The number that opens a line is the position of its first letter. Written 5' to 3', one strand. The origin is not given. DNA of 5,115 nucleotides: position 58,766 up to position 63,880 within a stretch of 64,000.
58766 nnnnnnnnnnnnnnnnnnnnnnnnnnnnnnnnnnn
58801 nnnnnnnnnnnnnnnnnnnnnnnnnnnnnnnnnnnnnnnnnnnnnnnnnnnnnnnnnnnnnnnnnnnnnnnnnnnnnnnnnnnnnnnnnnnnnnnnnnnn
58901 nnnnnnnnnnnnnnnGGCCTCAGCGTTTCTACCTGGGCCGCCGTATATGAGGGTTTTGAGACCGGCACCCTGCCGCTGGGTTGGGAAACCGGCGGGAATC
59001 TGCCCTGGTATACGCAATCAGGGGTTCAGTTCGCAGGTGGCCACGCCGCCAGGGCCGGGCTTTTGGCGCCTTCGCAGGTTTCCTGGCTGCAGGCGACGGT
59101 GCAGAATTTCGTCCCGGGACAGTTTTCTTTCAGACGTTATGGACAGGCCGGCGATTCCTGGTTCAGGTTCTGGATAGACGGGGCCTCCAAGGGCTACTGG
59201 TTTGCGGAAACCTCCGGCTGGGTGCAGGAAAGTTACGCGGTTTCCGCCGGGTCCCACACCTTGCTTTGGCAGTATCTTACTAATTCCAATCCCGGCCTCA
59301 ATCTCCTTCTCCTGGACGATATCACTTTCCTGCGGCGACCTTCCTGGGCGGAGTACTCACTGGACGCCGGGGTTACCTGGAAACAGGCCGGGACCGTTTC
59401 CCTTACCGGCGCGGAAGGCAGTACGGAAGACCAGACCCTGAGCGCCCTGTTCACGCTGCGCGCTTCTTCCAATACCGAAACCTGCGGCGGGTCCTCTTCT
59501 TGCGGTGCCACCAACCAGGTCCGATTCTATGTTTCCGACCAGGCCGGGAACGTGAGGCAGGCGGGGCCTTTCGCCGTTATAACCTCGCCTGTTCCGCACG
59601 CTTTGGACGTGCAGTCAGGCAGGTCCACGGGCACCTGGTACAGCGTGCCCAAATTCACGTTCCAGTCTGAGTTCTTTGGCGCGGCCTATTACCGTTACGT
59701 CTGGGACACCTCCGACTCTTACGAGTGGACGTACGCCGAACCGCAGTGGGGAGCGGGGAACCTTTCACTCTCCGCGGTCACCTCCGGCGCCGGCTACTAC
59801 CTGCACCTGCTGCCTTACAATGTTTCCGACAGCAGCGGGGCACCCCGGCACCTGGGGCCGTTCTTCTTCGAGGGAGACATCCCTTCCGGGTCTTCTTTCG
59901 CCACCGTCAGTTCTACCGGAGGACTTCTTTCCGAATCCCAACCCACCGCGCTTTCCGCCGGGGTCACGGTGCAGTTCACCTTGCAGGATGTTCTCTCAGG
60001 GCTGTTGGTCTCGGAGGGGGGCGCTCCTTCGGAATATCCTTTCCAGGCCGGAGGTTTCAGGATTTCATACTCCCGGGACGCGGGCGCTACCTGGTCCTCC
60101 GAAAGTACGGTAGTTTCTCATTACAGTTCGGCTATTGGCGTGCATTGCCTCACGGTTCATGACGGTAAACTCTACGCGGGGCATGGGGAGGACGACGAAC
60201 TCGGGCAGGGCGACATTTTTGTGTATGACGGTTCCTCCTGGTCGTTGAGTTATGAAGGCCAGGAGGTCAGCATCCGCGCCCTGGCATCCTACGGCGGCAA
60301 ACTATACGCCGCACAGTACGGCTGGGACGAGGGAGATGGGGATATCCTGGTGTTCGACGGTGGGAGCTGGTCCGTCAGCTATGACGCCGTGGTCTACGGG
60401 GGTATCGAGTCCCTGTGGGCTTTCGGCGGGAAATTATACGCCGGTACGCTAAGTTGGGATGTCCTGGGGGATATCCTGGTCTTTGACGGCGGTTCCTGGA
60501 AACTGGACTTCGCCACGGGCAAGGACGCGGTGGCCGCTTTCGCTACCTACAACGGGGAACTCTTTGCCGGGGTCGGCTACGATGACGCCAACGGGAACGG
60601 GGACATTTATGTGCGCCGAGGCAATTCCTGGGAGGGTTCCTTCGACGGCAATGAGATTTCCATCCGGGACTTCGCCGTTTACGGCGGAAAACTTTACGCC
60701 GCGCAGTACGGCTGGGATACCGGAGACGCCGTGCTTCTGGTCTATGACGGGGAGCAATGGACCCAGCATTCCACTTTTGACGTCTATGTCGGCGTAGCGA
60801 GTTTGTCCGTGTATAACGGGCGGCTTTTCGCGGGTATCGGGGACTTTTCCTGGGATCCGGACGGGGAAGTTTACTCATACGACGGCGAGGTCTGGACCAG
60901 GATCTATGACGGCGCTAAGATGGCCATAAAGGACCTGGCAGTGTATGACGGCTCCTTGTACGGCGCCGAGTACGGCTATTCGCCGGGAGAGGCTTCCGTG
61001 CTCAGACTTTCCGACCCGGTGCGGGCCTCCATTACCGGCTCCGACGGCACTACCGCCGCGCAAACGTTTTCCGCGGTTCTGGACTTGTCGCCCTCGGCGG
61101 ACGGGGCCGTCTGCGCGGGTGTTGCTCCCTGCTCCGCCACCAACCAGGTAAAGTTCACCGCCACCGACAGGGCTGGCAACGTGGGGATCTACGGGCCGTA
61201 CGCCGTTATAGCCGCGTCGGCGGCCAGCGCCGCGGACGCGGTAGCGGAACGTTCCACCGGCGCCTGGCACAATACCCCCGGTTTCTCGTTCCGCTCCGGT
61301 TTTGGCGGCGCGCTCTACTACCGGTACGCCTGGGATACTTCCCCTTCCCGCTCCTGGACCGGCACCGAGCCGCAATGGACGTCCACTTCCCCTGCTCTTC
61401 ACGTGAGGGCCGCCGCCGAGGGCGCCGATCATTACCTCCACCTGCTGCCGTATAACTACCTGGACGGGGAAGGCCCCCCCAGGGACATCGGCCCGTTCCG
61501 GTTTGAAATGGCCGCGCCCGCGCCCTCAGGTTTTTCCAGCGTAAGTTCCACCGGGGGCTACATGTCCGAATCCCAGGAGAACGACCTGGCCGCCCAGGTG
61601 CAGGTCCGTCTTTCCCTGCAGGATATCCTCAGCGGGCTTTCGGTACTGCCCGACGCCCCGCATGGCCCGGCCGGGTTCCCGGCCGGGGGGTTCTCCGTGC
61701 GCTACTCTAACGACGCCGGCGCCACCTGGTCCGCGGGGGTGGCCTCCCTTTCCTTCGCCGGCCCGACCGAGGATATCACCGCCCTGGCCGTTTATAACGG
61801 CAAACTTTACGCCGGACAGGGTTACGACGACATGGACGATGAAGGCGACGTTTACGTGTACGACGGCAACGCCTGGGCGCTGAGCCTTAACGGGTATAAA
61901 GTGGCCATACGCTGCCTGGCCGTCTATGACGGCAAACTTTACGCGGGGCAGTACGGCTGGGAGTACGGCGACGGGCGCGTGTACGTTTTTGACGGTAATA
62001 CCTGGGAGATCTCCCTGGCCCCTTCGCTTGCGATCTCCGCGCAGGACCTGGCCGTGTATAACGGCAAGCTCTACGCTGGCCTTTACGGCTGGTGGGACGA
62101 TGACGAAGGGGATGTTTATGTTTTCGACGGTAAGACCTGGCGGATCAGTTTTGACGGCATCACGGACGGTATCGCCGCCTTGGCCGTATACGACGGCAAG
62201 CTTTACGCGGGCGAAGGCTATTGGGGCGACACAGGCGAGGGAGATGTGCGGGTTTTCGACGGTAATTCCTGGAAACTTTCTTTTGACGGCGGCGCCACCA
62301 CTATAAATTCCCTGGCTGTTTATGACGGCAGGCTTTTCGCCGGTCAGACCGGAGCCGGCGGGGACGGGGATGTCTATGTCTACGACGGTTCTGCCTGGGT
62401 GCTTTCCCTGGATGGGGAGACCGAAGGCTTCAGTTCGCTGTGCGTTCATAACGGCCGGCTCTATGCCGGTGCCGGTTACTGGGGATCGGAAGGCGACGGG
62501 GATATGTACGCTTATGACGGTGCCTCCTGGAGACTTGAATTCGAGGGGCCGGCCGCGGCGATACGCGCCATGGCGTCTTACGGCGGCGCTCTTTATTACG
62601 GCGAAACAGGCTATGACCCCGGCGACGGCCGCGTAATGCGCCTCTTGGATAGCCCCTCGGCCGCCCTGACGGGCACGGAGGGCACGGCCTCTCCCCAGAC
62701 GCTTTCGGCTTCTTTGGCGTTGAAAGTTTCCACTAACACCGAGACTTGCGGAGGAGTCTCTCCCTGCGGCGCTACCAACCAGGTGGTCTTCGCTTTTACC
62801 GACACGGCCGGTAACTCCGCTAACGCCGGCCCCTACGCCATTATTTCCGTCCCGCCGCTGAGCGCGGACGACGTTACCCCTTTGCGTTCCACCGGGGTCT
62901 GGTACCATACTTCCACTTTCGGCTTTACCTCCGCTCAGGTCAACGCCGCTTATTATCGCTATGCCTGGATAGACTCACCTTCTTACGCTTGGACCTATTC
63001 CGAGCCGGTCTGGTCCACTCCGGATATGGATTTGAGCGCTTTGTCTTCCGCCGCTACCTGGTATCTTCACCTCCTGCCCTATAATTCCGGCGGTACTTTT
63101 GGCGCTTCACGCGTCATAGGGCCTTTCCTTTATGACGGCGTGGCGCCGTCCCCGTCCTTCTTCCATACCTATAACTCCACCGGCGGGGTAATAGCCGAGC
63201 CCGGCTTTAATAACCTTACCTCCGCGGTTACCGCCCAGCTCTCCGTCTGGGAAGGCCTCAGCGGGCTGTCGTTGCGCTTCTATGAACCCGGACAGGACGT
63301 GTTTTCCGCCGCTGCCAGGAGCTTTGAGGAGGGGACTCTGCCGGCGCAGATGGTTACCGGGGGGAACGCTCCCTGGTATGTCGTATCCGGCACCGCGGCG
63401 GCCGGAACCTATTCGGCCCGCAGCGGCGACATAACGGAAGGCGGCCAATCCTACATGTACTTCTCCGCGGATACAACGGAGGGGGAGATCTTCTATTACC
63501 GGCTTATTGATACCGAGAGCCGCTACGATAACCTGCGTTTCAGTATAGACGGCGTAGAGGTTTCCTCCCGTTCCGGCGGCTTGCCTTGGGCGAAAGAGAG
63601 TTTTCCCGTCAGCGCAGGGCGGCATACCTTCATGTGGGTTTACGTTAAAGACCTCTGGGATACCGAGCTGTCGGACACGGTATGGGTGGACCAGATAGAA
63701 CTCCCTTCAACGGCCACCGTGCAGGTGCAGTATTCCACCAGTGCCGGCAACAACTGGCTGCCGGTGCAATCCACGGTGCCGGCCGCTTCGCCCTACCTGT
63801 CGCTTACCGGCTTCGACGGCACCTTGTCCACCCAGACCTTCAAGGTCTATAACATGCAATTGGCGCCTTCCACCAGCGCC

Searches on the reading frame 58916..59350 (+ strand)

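Call 7: search_protein_families(library=pfam, proteins=[window:58916-59350:+], max_evalue=1)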
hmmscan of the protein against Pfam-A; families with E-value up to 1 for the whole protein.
window:58916-59350:+ (145 aa): 1 family
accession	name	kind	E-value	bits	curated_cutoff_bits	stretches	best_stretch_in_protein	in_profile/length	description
PF07675.18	Cleaved_Adhesin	-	0.48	10.8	21.4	0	10-110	4-98/174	Cleaved Adhesin Domain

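Call 9: search_protein_families(library=ncbifam, proteins=[window:58916-59350:+], max_evalue=1)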
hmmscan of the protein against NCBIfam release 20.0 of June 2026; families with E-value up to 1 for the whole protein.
window:58916-59350:+ (145 aa): 0 families

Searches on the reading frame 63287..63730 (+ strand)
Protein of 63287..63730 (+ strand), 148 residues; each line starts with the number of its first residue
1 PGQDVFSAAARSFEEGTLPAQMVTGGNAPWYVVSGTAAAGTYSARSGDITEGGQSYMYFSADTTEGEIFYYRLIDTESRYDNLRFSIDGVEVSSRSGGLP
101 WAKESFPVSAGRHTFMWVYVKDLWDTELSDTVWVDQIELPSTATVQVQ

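Call 7: search_protein_families(library=pfam, proteins=[window:63287-63730:+], max_evalue=1)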
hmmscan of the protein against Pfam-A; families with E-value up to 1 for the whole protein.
window:63287-63730:+ (148 aa): 1 family
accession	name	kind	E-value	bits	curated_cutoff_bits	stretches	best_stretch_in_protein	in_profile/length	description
PF20944.2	StcE_b-sandwich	-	0.14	12.6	27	1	125-144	5-24/75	Metalloprotease StcE, beta-sandwich domain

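Call 9: search_protein_families(library=ncbifam, proteins=[window:63287-63730:+], max_evalue=1)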
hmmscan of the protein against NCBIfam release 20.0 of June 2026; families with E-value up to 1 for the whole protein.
window:63287-63730:+ (148 aa): 0 families
